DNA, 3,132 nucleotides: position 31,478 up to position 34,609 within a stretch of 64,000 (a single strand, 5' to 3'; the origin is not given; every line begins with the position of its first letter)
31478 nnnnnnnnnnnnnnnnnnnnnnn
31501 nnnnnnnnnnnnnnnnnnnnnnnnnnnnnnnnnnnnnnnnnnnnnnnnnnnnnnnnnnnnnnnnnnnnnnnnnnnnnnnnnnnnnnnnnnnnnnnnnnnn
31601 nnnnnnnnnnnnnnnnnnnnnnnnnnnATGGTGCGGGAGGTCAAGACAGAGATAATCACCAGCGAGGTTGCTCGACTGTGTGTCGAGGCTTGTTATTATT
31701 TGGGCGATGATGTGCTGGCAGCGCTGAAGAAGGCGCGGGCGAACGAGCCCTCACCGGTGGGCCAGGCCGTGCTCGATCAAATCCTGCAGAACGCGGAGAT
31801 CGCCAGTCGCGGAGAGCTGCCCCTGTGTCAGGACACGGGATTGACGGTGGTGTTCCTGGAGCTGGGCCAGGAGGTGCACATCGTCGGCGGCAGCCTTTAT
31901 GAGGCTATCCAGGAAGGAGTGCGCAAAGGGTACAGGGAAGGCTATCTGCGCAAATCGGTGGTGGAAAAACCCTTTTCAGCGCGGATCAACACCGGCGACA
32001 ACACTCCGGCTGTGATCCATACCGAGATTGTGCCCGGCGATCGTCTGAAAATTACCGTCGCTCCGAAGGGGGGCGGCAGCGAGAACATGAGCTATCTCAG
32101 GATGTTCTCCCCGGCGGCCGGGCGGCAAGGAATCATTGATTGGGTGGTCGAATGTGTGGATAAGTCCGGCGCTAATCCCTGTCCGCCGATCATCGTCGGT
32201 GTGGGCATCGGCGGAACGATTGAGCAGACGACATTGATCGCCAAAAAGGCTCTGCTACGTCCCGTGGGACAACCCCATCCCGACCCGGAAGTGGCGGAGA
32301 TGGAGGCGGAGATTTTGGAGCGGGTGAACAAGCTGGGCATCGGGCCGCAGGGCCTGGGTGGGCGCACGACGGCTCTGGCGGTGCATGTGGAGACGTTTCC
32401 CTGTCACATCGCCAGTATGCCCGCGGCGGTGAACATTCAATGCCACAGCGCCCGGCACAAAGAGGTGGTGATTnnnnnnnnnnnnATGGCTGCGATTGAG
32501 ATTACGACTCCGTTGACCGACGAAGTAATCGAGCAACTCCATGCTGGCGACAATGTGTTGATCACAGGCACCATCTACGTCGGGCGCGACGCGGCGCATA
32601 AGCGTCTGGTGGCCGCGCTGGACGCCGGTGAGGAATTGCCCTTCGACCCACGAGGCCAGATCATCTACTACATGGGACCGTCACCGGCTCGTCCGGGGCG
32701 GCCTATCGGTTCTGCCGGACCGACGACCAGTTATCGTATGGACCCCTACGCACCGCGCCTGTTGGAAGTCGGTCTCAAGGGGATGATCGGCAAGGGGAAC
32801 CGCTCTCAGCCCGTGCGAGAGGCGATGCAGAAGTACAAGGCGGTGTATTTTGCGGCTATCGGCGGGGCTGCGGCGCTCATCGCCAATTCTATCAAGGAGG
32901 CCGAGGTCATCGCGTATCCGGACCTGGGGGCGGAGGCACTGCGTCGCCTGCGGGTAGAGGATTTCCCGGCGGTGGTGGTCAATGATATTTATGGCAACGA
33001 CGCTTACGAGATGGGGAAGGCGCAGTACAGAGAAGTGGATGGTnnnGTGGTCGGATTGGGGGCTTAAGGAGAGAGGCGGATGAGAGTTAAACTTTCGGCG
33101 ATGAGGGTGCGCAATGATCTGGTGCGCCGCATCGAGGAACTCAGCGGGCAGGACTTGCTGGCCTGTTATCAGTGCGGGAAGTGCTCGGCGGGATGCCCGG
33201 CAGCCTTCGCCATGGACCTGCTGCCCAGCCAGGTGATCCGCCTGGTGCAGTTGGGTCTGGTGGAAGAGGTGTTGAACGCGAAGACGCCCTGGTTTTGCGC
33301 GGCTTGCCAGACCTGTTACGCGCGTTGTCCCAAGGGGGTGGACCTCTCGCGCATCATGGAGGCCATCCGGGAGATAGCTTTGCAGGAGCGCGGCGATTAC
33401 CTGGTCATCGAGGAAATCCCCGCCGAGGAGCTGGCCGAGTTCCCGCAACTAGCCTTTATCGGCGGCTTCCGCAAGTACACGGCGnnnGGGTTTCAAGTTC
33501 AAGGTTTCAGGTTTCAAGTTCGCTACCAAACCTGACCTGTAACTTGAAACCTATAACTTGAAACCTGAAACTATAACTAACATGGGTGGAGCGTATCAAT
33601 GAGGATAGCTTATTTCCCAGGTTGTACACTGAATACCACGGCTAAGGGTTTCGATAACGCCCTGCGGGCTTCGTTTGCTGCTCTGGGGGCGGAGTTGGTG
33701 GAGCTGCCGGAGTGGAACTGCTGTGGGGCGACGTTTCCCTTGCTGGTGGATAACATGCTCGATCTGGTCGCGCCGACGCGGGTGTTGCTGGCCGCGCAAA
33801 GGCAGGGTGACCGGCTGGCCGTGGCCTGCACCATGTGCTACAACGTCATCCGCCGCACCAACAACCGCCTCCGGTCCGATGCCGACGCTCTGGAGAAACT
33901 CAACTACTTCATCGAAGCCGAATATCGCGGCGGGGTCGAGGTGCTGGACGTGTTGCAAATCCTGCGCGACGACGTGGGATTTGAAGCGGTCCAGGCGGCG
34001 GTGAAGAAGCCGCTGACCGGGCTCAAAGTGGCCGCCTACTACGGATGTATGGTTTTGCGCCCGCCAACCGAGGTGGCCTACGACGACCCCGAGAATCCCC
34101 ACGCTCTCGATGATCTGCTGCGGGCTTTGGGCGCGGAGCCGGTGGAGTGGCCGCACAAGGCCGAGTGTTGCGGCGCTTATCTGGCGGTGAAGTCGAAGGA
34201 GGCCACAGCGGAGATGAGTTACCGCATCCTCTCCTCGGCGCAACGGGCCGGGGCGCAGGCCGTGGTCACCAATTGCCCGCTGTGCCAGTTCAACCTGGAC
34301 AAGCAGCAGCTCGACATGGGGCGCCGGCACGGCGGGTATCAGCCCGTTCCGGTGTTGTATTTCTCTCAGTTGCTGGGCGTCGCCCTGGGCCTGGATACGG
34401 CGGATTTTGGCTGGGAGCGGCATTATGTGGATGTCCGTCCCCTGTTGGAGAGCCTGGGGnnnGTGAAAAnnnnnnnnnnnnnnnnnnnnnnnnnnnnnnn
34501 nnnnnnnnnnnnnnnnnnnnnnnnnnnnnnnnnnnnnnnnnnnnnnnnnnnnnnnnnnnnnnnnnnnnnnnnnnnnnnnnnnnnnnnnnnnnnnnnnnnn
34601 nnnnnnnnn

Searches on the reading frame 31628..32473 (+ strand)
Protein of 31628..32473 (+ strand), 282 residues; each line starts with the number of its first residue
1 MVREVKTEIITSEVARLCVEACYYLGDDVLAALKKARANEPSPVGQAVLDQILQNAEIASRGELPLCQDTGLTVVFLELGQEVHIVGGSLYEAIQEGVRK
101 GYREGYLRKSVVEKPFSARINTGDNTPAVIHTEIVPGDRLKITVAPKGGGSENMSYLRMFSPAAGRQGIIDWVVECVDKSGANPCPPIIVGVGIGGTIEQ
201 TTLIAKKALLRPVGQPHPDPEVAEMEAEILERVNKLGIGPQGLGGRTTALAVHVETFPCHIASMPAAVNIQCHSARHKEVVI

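Call 9: find_related_loci(query=window:31628-32473:+, collection=genome_contigs, flank=3000)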
Query window:31628-32473:+ (282 aa) in genome_contigs; peptide patterns used: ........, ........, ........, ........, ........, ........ (x = any residue, [..] = any of these).
225 stretches matched a pattern; 132 encode a relative of the query (tblastn E <= 1e-3); the best 80 are kept; 80 distinct loci.
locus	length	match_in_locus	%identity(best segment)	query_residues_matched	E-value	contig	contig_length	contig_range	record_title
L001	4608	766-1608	96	2-282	0e+0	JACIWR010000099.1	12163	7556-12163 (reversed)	MAG: Anaerolineae bacterium isolate MAG-31 Anaerolineae_A3_bin18_Scaffold_99, whole genome shotgun sequence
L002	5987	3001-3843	94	2-282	2e-180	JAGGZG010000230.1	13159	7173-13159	MAG: Anaerolineae bacterium isolate AUK198 PB_MBMC_152_c_000000000058, whole genome shotgun sequence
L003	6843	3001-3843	87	2-282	3e-166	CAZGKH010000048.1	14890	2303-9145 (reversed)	MAG TPA_asm: uncultured Anaerolineae bacterium isolate binchicken_co275_239 genome assembly, contig: NODE_5722_length_14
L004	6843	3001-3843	86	2-282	5e-166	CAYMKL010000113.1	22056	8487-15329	MAG TPA_asm: uncultured Anaerolineae bacterium isolate SRP167671_co1_184 genome assembly, contig: NODE_2711_length_22056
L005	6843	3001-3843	86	2-282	3e-165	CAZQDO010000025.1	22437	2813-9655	MAG TPA_asm: uncultured Anaerolineae bacterium isolate binchicken_co338_52 genome assembly, contig: NODE_454_length_2243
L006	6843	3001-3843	86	2-282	4e-164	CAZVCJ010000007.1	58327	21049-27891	MAG TPA_asm: uncultured Anaerolineae bacterium isolate SRP178699_co1_610 genome assembly, contig: NODE_439_length_58327_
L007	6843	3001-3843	85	2-282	2e-163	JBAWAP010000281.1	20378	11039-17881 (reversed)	MAG: Anaerolineae bacterium isolate MFD04381_ilm_asm_bin11 k127_9787, whole genome shotgun sequence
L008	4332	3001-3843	84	2-282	4e-165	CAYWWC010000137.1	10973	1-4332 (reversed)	MAG TPA_asm: uncultured Anaerolineae bacterium isolate SRP077602_co7_465 genome assembly, contig: NODE_27272_length_1097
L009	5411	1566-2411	84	1-282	1e-163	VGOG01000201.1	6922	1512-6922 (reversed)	MAG: Chloroflexi bacterium isolate K_DeepCast_250m_m2_317 K_DeepCast_250m_m2_317_Ga0194125_10024415, whole genome shotgu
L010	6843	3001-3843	86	2-282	3e-163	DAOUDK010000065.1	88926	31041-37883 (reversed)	MAG TPA_asm: Anaerolineae bacterium isolate M42_99 k117_1520814, whole genome shotgun sequence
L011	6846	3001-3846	84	1-282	1e-162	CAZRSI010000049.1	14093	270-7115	MAG TPA_asm: uncultured Anaerolineae bacterium isolate binchicken_co6_220 genome assembly, contig: NODE_4863_length_1409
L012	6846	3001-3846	84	1-282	9e-161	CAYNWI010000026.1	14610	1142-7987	MAG TPA_asm: uncultured Anaerolineae bacterium isolate binchicken_co196_404 genome assembly, contig: NODE_5245_length_14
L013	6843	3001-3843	84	2-282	2e-159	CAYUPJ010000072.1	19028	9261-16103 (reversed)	MAG TPA_asm: uncultured Anaerolineae bacterium isolate binchicken_co91_444 genome assembly, contig: NODE_3184_length_190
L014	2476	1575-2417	83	2-282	1e-168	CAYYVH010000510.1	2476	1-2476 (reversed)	MAG TPA_asm: uncultured Anaerolineales bacterium isolate binchicken_co275_18 genome assembly, contig: NODE_104107_length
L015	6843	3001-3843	81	2-282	5e-157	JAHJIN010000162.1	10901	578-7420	MAG: Chloroflexota bacterium isolate Modern_marine_rock_biofilm.mb.101 Modern_marine_roc.mb.101_k141_220792, whole genom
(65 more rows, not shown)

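Call 14: find_related_loci(query=window:31628-32473:+, collection=metagenome_contigs, flank=2000)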
Query window:31628-32473:+ (282 aa) in metagenome_contigs; peptide patterns used: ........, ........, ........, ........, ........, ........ (x = any residue, [..] = any of these).
459 stretches matched a pattern; 328 encode a relative of the query (tblastn E <= 1e-3); the best 80 are kept; 80 distinct loci.
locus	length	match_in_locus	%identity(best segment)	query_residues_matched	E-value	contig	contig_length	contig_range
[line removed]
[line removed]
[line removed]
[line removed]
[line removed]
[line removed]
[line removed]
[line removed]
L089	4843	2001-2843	86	2-282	2e-164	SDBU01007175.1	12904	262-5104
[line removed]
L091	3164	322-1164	85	2-282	1e-167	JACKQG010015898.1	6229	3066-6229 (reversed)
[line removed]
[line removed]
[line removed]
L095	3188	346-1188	85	2-282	6e-167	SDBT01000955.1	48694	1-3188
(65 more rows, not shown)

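Call 29: find_homologous_proteins(query=window:31628-32473:+, max_evalue=1e-100)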
Query window:31628-32473:+ (282 aa): 6861 proteins with E <= 1e-100 among 8000 candidates; the best 120 are listed.
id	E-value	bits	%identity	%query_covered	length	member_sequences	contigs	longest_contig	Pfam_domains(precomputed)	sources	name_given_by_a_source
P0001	2.7e-178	609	96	100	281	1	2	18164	PF05681.20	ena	-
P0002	5.7e-177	605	96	100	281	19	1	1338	PF05681.20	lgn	-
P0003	5.3e-175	598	94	100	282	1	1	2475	PF05681.20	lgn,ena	-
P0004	1.4e-174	597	94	100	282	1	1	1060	PF05681.20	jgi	-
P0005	1.5e-172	590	93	100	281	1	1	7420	PF05681.20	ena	-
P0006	3.4e-170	583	92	100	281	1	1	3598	PF05681.20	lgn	-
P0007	4.5e-165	566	89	100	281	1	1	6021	PF05681.20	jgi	jgi:fumarate hydratase subunit alpha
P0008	1.2e-164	564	88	100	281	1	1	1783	PF05681.20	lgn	-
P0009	1.9e-162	557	88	100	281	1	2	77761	PF05681.20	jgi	jgi:fumarate hydratase subunit alpha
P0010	2.6e-160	550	86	100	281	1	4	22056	PF05681.20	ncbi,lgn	-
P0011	5.6e-159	546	86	100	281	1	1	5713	PF05681.20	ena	-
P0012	6.0e-159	546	86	100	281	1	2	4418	PF05681.20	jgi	-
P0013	8.4e-159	545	84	100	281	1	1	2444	PF05681.20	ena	-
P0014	9.0e-159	545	86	100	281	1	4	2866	PF05681.20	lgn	-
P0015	9.7e-159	545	84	100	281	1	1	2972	PF05681.20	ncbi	-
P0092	5.9e-148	510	88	91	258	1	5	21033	PF05681.20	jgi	jgi:fumarate hydratase subunit alpha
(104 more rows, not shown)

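Call 30: find_encoding_contigs(protein=P0001, flank=1500, max_places=3)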
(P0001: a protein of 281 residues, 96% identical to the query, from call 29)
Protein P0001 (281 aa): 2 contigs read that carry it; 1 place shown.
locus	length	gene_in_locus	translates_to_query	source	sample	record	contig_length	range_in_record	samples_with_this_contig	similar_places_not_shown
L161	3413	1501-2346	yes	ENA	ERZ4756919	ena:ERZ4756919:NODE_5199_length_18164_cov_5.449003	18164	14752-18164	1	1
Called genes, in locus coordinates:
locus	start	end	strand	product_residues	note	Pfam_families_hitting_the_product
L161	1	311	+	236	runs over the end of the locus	PF02592:Vut_1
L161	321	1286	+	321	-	PF03193:RsgA_GTPase (faint), PF00350:Dynamin_N (faint), PF01926:MMR_HSR1, PF02421:FeoB_N, PF02492:cobW (faint), PF00009:GTP_EFTU, PF16897:MMR_HSR1_Xtn (weak), PF07650:KH_2, +1 more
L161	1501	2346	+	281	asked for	PF05681:Fumerase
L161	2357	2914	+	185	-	PF05683:Fumerase_C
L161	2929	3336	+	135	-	PF13237:Fer4_10 (weak), PF13484:Fer4_16 (faint), PF13183:Fer4_8, PF12838:Fer4_7 (faint), PF13187:Fer4_9, PF13534:Fer4_17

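Call 31: find_encoding_contigs(protein=P0005, flank=1500, max_places=3)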
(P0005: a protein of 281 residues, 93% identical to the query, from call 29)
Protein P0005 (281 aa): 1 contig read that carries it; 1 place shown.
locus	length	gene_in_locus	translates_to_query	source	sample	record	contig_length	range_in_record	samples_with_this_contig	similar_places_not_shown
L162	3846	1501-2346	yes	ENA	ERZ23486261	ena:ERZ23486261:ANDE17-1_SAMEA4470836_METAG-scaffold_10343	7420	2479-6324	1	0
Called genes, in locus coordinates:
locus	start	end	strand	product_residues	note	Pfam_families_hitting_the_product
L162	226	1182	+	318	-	PF00009:GTP_EFTU, PF03193:RsgA_GTPase (faint), PF00350:Dynamin_N (faint), PF01926:MMR_HSR1, PF02421:FeoB_N, PF02492:cobW (faint), PF07650:KH_2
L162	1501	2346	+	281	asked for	PF05681:Fumerase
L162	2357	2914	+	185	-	PF05683:Fumerase_C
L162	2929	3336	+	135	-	PF13484:Fer4_16 (faint), PF13237:Fer4_10 (weak), PF13534:Fer4_17, PF13183:Fer4_8, PF12838:Fer4_7 (faint), PF13187:Fer4_9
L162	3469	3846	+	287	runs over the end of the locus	PF02754:CCG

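Call 32: find_encoding_contigs(protein=P0006, flank=1500, max_places=3)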
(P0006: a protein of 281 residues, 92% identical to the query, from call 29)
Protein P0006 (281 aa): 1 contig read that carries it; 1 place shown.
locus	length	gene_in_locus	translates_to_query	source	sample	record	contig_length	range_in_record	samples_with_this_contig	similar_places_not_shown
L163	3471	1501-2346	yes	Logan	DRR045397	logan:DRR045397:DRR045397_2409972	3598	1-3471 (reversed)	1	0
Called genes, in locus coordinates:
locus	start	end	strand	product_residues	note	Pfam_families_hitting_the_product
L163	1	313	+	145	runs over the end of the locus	?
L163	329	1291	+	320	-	PF03193:RsgA_GTPase (faint), PF00009:GTP_EFTU, PF00350:Dynamin_N (faint), PF01926:MMR_HSR1, PF02421:FeoB_N, PF02492:cobW (faint), PF16897:MMR_HSR1_Xtn (weak), PF07650:KH_2, +1 more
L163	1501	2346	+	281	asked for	PF05681:Fumerase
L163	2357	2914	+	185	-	PF05683:Fumerase_C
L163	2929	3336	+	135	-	PF13484:Fer4_16 (faint), PF13237:Fer4_10 (weak), PF13183:Fer4_8, PF13187:Fer4_9, PF13534:Fer4_17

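Call 33: find_encoding_contigs(protein=P0007, flank=1500, max_places=3)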
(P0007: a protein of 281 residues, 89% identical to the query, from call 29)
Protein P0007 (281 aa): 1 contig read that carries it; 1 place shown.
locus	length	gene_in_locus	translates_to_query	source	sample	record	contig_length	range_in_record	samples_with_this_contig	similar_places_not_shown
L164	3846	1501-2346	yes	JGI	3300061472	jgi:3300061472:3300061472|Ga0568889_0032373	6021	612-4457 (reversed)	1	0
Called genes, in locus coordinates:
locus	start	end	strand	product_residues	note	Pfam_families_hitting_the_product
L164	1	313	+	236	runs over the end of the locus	PF02592:Vut_1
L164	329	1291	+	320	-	PF03193:RsgA_GTPase (faint), PF00009:GTP_EFTU, PF00350:Dynamin_N (faint), PF01926:MMR_HSR1, PF02421:FeoB_N, PF02492:cobW (faint), PF04548:AIG1 (faint), PF07650:KH_2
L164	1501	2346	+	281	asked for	PF05681:Fumerase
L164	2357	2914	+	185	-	PF05683:Fumerase_C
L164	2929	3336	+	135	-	PF13237:Fer4_10, PF13183:Fer4_8, PF13187:Fer4_9, PF13534:Fer4_17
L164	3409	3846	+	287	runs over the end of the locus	PF02754:CCG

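Call 34: find_encoding_contigs(protein=P0008, flank=1500, max_places=3)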
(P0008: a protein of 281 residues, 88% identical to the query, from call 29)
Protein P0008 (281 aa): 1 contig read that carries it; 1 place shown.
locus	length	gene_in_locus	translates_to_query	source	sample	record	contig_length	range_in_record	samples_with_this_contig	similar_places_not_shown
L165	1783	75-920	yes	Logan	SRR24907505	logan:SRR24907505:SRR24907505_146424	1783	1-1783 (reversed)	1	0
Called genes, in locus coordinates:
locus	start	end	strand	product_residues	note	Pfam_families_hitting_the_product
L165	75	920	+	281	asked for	PF05681:Fumerase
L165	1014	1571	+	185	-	PF05683:Fumerase_C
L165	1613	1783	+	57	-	?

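Call 35: find_encoding_contigs(protein=P0009, flank=1500, max_places=3)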
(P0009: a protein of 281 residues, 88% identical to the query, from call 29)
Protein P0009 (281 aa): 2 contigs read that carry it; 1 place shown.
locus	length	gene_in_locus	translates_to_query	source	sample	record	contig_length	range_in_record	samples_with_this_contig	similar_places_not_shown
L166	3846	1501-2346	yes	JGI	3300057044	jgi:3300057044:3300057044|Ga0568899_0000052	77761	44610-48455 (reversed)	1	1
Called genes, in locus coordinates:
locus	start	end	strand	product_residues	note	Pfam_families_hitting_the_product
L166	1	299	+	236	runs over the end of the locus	PF02592:Vut_1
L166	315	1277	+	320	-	PF03193:RsgA_GTPase (faint), PF00009:GTP_EFTU, PF00350:Dynamin_N (faint), PF01926:MMR_HSR1, PF02421:FeoB_N, PF02492:cobW (faint), PF16897:MMR_HSR1_Xtn (weak), PF07650:KH_2, +1 more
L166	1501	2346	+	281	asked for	PF05681:Fumerase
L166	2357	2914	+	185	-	PF05683:Fumerase_C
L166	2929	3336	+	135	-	PF13484:Fer4_16 (faint), PF13237:Fer4_10 (weak), PF13183:Fer4_8, PF13187:Fer4_9, PF13534:Fer4_17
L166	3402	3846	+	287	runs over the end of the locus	PF02754:CCG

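Call 36: find_encoding_contigs(protein=P0092, flank=1500, max_places=3)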
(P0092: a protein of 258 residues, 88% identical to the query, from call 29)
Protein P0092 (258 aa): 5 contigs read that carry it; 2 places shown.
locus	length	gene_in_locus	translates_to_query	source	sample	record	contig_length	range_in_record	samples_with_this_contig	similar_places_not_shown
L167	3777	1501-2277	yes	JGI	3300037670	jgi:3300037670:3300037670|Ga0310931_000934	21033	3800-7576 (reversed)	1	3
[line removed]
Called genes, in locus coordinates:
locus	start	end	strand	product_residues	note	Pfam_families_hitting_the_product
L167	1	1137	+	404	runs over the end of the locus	PF02771:Acyl-CoA_dh_N, PF02770:Acyl-CoA_dh_M, PF00441:Acyl-CoA_dh_1, PF08028:Acyl-CoA_dh_2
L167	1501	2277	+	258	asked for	PF05681:Fumerase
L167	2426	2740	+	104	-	-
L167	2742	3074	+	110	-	-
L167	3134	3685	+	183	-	PF05683:Fumerase_C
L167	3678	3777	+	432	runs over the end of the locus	-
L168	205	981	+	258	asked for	PF05681:Fumerase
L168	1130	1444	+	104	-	-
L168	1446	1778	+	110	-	-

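Call 37: find_encoding_contigs(protein=P0003, flank=1500, max_places=3)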
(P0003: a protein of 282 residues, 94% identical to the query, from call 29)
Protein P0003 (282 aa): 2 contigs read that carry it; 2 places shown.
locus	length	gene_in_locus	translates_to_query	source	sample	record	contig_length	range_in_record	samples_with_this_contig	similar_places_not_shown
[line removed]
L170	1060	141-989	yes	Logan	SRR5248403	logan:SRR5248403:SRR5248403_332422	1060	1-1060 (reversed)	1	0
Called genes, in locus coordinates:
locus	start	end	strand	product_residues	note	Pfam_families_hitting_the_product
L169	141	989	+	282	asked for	PF05681:Fumerase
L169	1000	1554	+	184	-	PF05683:Fumerase_C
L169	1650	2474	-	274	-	?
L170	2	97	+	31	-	?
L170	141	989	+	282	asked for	PF05681:Fumerase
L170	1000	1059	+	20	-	?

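Call 60: search_protein_families(library=ncbifam, proteins=[window:31628-32473:+], max_evalue=0.00001)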
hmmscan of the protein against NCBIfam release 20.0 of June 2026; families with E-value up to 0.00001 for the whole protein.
window:31628-32473:+ (282 aa): 6 families
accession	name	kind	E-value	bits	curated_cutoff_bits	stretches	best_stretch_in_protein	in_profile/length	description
NF004885.0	PRK06246.1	equivalog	4.3e-125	416.5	276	1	3-282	2-279/279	fumarate hydratase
TIGR00722.1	ttdA_fumA_fumB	subfamily_domain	2.6e-96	322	100.65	1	11-282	2-273/273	hydrolyase, tartrate alpha subunit/fumarate domain protein, Fe-S type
NF006084.0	PRK08230.1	equivalog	1.5e-54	185.1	365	1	5-281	9-286/303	L(+)-tartrate dehydratase subunit alpha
NF011920.0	PRK15391.1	subfamily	3e-29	101.7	1094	1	42-277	80-323/548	class I fumarate hydratase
NF011919.0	PRK15390.1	equivalog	1.5e-26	92.8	1105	1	42-277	80-323/548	class I fumarate hydratase FumA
NF011921.0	PRK15392.1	equivalog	1.9e-23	82.8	1060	1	10-277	46-322/550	class I fumarate hydratase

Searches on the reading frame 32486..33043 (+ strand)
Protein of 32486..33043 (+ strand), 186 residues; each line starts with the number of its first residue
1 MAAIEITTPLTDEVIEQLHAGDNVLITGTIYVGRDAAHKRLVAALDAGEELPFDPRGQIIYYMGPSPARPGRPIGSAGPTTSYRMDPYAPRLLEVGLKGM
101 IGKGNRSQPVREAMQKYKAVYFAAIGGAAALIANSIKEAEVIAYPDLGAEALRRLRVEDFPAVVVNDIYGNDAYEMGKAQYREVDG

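Call 60: search_protein_families(library=ncbifam, proteins=[window:32486-33043:+], max_evalue=0.00001)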
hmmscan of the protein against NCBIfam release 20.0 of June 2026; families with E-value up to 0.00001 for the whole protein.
window:32486-33043:+ (186 aa): 8 families
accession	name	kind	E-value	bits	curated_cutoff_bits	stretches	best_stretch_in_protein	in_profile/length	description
NF005310.0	PRK06842.1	equivalog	2.2e-86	288.3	238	1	4-183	3-182/185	Fe-S-containing hydro-lyase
TIGR00723.1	ttdB_fumA_fumB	subfamily_domain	8.7e-53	178.7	145.15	1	15-175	3-168/169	FumA C-terminus/TtdB family hydratase beta subunit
NF004708.0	PRK06043.1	equivalog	5.1e-39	133.8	269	1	5-179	4-181/192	fumarate hydratase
NF011920.0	PRK15391.1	subfamily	3.4e-38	131.2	1094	1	21-175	380-536/548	class I fumarate hydratase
NF006253.0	PRK08395.1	equivalog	6.2e-38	130.1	244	1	3-175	2-164/166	fumarate hydratase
NF011919.0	PRK15390.1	equivalog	1.5e-36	125.8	1105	1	19-175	378-536/548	class I fumarate hydratase FumA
NF011921.0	PRK15392.1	equivalog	7.1e-32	110.6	1060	1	8-178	364-538/550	class I fumarate hydratase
NF006082.0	PRK08228.1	equivalog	5.9e-27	94.5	264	1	5-183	5-188/205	L(+)-tartrate dehydratase subunit beta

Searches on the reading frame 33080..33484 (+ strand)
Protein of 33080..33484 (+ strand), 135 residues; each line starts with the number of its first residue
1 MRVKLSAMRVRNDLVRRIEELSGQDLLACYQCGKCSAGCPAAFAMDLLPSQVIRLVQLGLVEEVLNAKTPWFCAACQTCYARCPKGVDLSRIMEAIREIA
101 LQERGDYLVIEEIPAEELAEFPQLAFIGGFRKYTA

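Call 60: search_protein_families(library=ncbifam, proteins=[window:33080-33484:+], max_evalue=0.00001)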
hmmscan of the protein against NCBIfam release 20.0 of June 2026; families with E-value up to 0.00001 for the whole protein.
window:33080-33484:+ (135 aa): 6 families
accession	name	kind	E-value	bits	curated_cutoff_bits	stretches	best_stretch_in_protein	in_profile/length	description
TIGR03290.1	CoB_CoM_SS_C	equivalog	3.3e-20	72.5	160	1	27-103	2-78/144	CoB--CoM heterodisulfide reductase subunit C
NF038018.1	qmoC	equivalog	1.2e-18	67.7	300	1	14-112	5-103/360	quinone-interacting membrane-bound oxidoreductase complex subunit QmoC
NF041890.1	hdrC_Methbact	equivalog_domain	1.8e-14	53.8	270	1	6-105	8-106/192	ferredoxin:CoB-CoM heterodisulfide reductase subunit HdrC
NF041779.1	hetero_SS_HdrC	equivalog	1.8e-13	50.4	350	1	26-103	30-106/198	ferredoxin:CoB-CoM heterodisulfide reductase subunit HdrC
NF008369.0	PRK11168.1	equivalog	2.6e-06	26.6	278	1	23-106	7-93/401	anaerobic glycerol-3-phosphate dehydrogenase subunit C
NF004898.0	PRK06259.1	equivalog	9.5e-06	24.5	385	0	25-103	132-219/488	fumarate reductase (CoM/CoB) subunit TfrB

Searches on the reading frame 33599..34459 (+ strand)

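Call 60: search_protein_families(library=ncbifam, proteins=[window:33599-34459:+], max_evalue=0.00001)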
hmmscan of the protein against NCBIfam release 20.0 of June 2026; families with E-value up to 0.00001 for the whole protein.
window:33599-34459:+ (287 aa): 6 families
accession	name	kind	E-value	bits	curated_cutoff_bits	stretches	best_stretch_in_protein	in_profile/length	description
TIGR03288.1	CoB_CoM_SS_B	equivalog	1.5e-55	188.5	345.15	1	3-285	2-289/290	CoB--CoM heterodisulfide reductase subunit B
NF042965.1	MFR_anch_SdhE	equivalog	2.4e-55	188.1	500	1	2-279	2-278/282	8-methylmenaquinol:fumarate reductase membrane anchor subunit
NF041780.1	hetero_SS_HdrB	equivalog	1.2e-21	77.3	450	1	3-284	6-303/304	ferredoxin:CoB-CoM heterodisulfide reductase subunit HdrB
NF045670.1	quin_L_LdhH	equivalog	6.2e-10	38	800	1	2-233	468-685/706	L-lactate dehydrogenase (quinone) large subunit LdhH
NF004898.0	PRK06259.1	equivalog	4e-07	29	385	0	179-235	407-465/488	fumarate reductase (CoM/CoB) subunit TfrB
NF008369.0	PRK11168.1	equivalog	1.5e-06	27.3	278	0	2-85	168-253/401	anaerobic glycerol-3-phosphate dehydrogenase subunit C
